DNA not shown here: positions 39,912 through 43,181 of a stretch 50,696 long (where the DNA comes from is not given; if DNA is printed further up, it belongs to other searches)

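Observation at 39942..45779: Giant secreted mosaic protein with an S8 protease and its own propeptide buried about 1200 aa inside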

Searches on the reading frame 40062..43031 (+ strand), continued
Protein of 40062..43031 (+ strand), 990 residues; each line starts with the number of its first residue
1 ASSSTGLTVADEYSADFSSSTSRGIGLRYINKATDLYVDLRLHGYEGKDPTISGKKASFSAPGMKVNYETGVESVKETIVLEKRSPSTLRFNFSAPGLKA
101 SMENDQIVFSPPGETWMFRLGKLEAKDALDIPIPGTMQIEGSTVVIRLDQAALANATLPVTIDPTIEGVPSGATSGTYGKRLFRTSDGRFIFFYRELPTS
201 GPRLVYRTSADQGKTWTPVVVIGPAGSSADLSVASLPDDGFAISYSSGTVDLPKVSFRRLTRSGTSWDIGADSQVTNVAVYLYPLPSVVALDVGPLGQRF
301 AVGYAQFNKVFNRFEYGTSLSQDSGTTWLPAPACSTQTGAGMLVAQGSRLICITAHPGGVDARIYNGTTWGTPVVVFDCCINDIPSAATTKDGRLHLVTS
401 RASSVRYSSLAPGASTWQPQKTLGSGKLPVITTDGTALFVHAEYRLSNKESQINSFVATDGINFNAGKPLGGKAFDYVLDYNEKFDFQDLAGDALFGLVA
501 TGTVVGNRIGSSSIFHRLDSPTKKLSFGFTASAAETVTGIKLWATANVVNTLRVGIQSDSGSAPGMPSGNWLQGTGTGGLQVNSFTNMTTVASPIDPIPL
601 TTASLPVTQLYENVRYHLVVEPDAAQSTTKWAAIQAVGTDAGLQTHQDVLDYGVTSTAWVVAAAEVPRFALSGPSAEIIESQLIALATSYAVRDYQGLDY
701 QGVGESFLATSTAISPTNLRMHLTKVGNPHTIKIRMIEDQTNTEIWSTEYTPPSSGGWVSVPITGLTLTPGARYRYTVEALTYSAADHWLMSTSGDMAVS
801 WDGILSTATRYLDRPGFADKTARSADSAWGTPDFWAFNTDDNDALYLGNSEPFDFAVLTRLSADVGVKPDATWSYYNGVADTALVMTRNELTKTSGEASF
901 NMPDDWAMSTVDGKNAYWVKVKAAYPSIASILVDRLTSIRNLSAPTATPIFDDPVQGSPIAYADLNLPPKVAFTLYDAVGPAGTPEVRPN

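Call 70: find_related_loci(query=A2, collection=metagenome_contigs, flank=10000)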
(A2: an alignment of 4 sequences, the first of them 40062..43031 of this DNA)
Query A2 (990 aa) in metagenome_contigs; peptide patterns used: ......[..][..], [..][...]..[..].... (x = any residue, [..] = any of these).
336 stretches matched a pattern, but none encodes a relative of the query by tblastn (E <= 1e-3).

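Call 71: find_encoding_contigs(protein=P0199, flank=10000, max_places=3)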
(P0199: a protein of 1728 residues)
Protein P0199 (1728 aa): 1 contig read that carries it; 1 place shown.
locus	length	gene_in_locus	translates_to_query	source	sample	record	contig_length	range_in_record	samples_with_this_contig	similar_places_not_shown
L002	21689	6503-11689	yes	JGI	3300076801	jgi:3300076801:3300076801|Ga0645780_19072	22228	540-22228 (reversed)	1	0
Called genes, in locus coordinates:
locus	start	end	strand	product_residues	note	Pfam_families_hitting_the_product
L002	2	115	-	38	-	?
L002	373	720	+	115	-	PF02769:AIRS_C (weak)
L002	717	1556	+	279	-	PF08543:Phos_pyr_kin, PF00294:PfkB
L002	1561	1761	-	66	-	PF00313:CSD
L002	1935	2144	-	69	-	PF00830:Ribosomal_L28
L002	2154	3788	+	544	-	PF02734:Dak2, PF21645:FakA-like_M, PF13684:FakA-like_C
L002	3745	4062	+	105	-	-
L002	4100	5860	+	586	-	PF02129:Peptidase_S15, PF00326:Peptidase_S9 (faint), PF08530:PepX_C (faint)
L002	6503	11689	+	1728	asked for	PF19077:Big_13 (faint), PF13585:CHU_C (faint), PF13860:FlgD_ig (weak), PF01833:TIG (weak), PF00082:Peptidase_S8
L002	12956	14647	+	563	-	PF00664:ABC_membrane, PF00005:ABC_tran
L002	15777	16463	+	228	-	PF00005:ABC_tran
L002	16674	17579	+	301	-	PF00583:Acetyltransf_1 (weak), PF13508:Acetyltransf_7 (weak)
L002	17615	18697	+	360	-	PF01844:HNH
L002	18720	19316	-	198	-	-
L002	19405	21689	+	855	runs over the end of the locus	PF17191:RecG_wedge, PF01336:tRNA_anti-codon, PF00270:DEAD, PF04851:ResIII (weak), PF07517:SecA_DEAD (weak), PF00271:Helicase_C, PF19833:RecG_dom3_C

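Call 73: find_encoding_contigs(protein=P0151, flank=6000, max_places=2)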
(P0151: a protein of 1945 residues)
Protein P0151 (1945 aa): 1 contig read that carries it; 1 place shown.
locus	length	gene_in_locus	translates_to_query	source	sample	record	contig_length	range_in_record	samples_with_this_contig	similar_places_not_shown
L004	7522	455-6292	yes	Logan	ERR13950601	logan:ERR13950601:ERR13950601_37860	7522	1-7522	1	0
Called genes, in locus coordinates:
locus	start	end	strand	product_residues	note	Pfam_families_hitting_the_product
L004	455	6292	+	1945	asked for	PF20148:DUF6531, PF25023:TEN_YD-shell, PF05593:RHS_repeat, PF25023:TEN_YD-shell, PF05593:RHS_repeat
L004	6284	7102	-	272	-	PF13276:HTH_21, PF00665:rve, PF13683:rve_3, PF13333:rve_2 (weak)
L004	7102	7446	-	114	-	PF01527:HTH_Tnp_1, PF13518:HTH_28 (faint)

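Call 74: find_encoding_contigs(protein=P0175, flank=6000, max_places=2)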
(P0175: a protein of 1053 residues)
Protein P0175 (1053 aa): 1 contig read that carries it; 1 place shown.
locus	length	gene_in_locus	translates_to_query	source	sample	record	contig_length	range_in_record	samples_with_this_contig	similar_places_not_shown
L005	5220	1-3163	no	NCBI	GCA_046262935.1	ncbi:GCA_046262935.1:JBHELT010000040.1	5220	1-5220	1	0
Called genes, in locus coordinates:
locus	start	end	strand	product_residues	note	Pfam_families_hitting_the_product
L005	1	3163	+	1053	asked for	PF00082:Peptidase_S8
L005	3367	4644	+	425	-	-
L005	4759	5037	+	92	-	PF02604:PhdYeFM_antitox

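Call 79: find_encoding_contigs(protein=P0132, flank=6000, max_places=2)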
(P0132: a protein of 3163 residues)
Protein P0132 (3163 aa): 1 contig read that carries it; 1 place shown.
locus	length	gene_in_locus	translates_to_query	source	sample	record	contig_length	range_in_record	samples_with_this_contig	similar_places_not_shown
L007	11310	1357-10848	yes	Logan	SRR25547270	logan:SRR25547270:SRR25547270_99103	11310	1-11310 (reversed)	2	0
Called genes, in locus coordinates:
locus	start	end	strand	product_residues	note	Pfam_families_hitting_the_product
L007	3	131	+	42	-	?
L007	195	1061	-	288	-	PF01636:APH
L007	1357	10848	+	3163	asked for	PF20148:DUF6531, PF05593:RHS_repeat (weak), PF25023:TEN_YD-shell, PF05593:RHS_repeat (weak)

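Call 82: search_protein_families(library=pfam, proteins=[P0188, P0192, P0193, P0208, P0220, P0227, P0246, P0262], max_evalue=0.001)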
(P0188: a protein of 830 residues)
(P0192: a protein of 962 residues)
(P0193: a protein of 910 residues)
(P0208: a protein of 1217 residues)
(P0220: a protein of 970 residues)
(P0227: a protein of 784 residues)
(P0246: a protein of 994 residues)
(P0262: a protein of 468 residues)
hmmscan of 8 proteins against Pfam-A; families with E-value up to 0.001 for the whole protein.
P0188 (830 aa): 0 families

P0192 (962 aa): 1 family
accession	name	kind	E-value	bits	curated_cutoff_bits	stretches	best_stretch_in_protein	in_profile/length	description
PF00413.30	Peptidase_M10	-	1.7e-05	25.2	24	1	859-960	64-159/159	Matrixin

P0193 (910 aa): 0 families

P0208 (1217 aa): 4 families
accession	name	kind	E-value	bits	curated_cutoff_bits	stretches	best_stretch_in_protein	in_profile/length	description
PF13385.13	Laminin_G_3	-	7.8e-21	75.2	27.6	1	18-179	1-150/151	Concanavalin A-like lectin/glucanases superfamily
PF13964.12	Kelch_6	-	4.8e-09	36.3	25.3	0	963-1003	3-47/50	Kelch motif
PF13415.12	Kelch_3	-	2e-08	34.6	22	0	1159-1181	15-37/48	Galactose oxidase, central domain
PF01344.31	Kelch_1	-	0.00029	20.7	20.1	0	1025-1045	19-43/46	Kelch motif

P0220 (970 aa): 0 families

P0227 (784 aa): 0 families

P0246 (994 aa): 0 families

P0262 (468 aa): 0 families

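Call 83: search_protein_families(library=pfam, proteins=[P0180, P0183, P0176, P0178], max_evalue=0.001)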
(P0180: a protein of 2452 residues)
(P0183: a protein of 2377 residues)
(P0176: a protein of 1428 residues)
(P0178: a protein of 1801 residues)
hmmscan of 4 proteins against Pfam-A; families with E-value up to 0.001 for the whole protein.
P0180 (2452 aa): 4 families
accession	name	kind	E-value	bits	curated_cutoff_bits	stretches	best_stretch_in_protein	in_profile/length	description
PF05593.20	RHS_repeat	-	6.7e-90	294.5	22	8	1608-1644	1-37/38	RHS Repeat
PF12671.13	Amidase_6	-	2.9e-20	73.5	23.2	1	2260-2430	3-160/163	Putative amidase domain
PF15283.12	DUF4595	-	1.6e-07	32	34.2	0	968-1107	3-131/202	Domain of unknown function (DUF4595) with porin-like fold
PF20148.4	DUF6531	-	1.4e-05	25.7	24.1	1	888-931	31-74/74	Domain of unknown function (DUF6531)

P0183 (2377 aa): 2 families
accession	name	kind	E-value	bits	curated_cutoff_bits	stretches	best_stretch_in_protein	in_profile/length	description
PF05593.20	RHS_repeat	-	2.8e-95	311.6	22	15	1250-1283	1-34/38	RHS Repeat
PF25174.1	Beta-prop_THOC3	-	9.5e-05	22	305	0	1443-1578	65-191/272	THOC3 beta-propeller domain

P0176 (1428 aa): 0 families

P0178 (1801 aa): 0 families

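Call 89: search_protein_families(library=pfam, proteins=[P0147, P0148, P0157, P0168, P0138, P0145], max_evalue=0.01)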
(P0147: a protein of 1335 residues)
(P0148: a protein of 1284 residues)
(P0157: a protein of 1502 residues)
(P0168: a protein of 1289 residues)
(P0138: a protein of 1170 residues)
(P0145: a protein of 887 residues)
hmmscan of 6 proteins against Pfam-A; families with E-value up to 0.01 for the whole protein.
P0147 (1335 aa): 1 family
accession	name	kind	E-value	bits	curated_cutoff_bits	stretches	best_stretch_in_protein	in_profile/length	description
PF13088.12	BNR_2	-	6.9e-05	22.8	31.4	0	38-156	39-158/277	BNR repeat-like domain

P0148 (1284 aa): 1 family
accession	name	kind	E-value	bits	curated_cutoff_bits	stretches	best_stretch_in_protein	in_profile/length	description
PF02983.19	Pro_Al_protease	-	0.0076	16.7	23.4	1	937-984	1-47/59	Alpha-lytic protease prodomain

P0157 (1502 aa): 0 families

P0168 (1289 aa): 0 families

P0138 (1170 aa): 1 family
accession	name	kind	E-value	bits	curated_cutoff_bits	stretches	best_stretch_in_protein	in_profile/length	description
PF13088.12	BNR_2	-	0.00012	21.9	31.4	1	28-176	56-203/277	BNR repeat-like domain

P0145 (887 aa): 0 families

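Call 94: fold_search(model_id=the predicted structure, library=viral)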
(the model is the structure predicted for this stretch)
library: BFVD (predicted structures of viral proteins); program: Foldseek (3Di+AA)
matches with E <= 10: 1243; with E <= 0.001: 154
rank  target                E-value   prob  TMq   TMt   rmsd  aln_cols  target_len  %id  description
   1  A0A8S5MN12            4.7e-14  1.00  0.12  0.09  36.0      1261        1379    9  Uncharacterized protein [Siphoviridae sp. ct89Z21]
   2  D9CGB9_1              1.5e-13  1.00  0.23  0.25  33.0       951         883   11  (no name in the UniProt tables at hand)
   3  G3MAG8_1              2.1e-13  1.00  0.25  0.27  36.3      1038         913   11  Gp427 [Bacillus phage G]
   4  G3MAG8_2              3.7e-13  1.00  0.24  0.26  48.5      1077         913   14  Gp427 [Bacillus phage G]
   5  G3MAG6                4.6e-13  1.00  0.21  0.18  42.0      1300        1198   10  Gp425 [Bacillus phage G]
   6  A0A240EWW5            3.5e-12  1.00  0.13  0.15  35.5      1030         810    9  Tail fiber protein [Vibrio phage JSF7]
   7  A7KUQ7                3.5e-11  1.00  0.25  0.27  30.7       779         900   11  (no name in the UniProt tables at hand)
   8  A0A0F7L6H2            5.2e-11  1.00  0.21  0.19  33.0      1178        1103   11  Uncharacterized protein [uncultured marine virus]
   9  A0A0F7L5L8            3.1e-10  1.00  0.21  0.20  38.3      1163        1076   10  Sialidase domain-containing protein [uncultured marine virus]
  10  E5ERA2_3              1.4e-09  1.00  0.19  0.18  37.0      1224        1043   10  (no name in the UniProt tables at hand)
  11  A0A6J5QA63            6.8e-09  1.00  0.24  0.22   4.0       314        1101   13  Uncharacterized protein [uncultured Caudovirales phage]
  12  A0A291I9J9            6.7e-08  1.00  0.16  0.18  30.2       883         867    9  Uncharacterized protein [Lactobacillus phage LpeD]
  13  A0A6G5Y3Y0            9.7e-08  1.00  0.17  0.18  30.0       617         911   12  (no name in the UniProt tables at hand)
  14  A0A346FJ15            1.2e-07  1.00  0.23  0.28  21.2       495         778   11  (no name in the UniProt tables at hand)
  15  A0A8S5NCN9            1.8e-07  1.00  0.18  0.19  27.7       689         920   11  SH3 domain protein [Caudovirales sp. ctSxd6]
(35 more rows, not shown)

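Call 99: list_cluster_members(proteins=[P0130, P0131, P0132, P0133, P0135, P0136, P0137, P0141, P0143, P0151])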
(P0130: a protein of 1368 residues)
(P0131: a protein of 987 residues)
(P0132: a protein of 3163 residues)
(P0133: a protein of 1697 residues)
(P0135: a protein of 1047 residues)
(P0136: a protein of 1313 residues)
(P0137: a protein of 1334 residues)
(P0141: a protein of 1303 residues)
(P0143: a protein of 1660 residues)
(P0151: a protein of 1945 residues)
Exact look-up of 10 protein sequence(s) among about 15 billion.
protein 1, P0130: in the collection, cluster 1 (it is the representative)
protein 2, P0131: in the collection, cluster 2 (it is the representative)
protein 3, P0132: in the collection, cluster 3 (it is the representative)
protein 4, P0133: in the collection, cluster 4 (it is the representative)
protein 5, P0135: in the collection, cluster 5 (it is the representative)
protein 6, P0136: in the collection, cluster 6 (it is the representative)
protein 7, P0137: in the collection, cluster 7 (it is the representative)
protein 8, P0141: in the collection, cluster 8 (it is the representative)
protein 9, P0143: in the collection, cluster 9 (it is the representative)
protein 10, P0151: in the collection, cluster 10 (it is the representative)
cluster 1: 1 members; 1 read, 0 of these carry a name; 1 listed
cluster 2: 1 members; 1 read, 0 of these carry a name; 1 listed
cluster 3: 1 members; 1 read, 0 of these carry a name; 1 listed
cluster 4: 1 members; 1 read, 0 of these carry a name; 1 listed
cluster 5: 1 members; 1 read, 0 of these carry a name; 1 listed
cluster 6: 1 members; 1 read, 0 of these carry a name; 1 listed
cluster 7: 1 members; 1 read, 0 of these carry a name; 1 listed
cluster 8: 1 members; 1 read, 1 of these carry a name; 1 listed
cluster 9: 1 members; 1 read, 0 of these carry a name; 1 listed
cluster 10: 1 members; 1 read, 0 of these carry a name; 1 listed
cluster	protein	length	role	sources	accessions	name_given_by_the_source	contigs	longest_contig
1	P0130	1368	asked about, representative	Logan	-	-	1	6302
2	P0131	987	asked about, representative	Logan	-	-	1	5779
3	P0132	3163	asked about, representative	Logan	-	-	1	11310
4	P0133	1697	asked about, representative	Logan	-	-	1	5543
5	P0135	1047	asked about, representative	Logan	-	-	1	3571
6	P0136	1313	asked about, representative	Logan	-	-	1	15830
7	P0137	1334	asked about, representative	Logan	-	-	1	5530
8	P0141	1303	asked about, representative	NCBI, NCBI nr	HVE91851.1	MAG TPA: hypothetical protein VNE62_06090 [Actinomycetota bacterium] | hypothetical protein [Actinomycetota bacterium]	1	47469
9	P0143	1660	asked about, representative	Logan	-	-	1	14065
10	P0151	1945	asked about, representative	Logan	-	-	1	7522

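Call 100: list_cluster_members(proteins=[P0175, P0177, P0199, P0148, P0147, P0180, P0183, P0144, P0146, P0155])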
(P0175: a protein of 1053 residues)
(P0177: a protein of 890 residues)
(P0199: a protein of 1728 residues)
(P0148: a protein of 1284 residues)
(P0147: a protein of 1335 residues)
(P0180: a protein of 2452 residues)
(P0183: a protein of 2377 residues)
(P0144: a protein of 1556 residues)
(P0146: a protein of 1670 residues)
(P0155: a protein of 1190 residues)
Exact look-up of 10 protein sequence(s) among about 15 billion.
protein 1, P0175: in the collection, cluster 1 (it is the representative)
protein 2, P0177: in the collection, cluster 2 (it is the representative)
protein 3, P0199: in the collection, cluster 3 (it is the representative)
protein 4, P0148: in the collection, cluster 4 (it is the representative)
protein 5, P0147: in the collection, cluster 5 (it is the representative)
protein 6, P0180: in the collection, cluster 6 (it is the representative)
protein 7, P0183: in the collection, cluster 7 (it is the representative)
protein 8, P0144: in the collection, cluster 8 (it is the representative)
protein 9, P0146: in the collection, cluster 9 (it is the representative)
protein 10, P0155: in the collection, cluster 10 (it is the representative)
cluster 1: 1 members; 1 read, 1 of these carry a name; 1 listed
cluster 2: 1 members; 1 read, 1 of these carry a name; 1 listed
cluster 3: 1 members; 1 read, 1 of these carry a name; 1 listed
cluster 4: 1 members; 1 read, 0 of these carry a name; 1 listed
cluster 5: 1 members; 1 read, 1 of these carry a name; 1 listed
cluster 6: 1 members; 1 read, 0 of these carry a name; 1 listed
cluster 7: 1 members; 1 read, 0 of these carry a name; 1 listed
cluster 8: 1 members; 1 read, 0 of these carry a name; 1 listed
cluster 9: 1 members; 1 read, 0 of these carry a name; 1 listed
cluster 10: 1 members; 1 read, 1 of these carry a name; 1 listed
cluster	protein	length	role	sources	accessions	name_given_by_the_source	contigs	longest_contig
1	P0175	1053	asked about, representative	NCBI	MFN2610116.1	MAG: S8 family serine peptidase, partial [Actinomycetota bacterium]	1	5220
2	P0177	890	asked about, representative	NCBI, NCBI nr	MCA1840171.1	MAG: S8 family serine peptidase, partial [Actinobacteria bacterium] | S8 family serine peptidase [Actinomycetota bacterium]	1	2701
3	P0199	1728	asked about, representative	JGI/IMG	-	thermitase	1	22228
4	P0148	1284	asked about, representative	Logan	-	-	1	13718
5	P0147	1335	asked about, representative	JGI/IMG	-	hypothetical protein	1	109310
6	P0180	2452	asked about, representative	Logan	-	-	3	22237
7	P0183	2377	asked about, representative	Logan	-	-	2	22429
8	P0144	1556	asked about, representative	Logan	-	-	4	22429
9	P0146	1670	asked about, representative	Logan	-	-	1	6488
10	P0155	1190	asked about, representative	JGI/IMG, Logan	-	hypothetical protein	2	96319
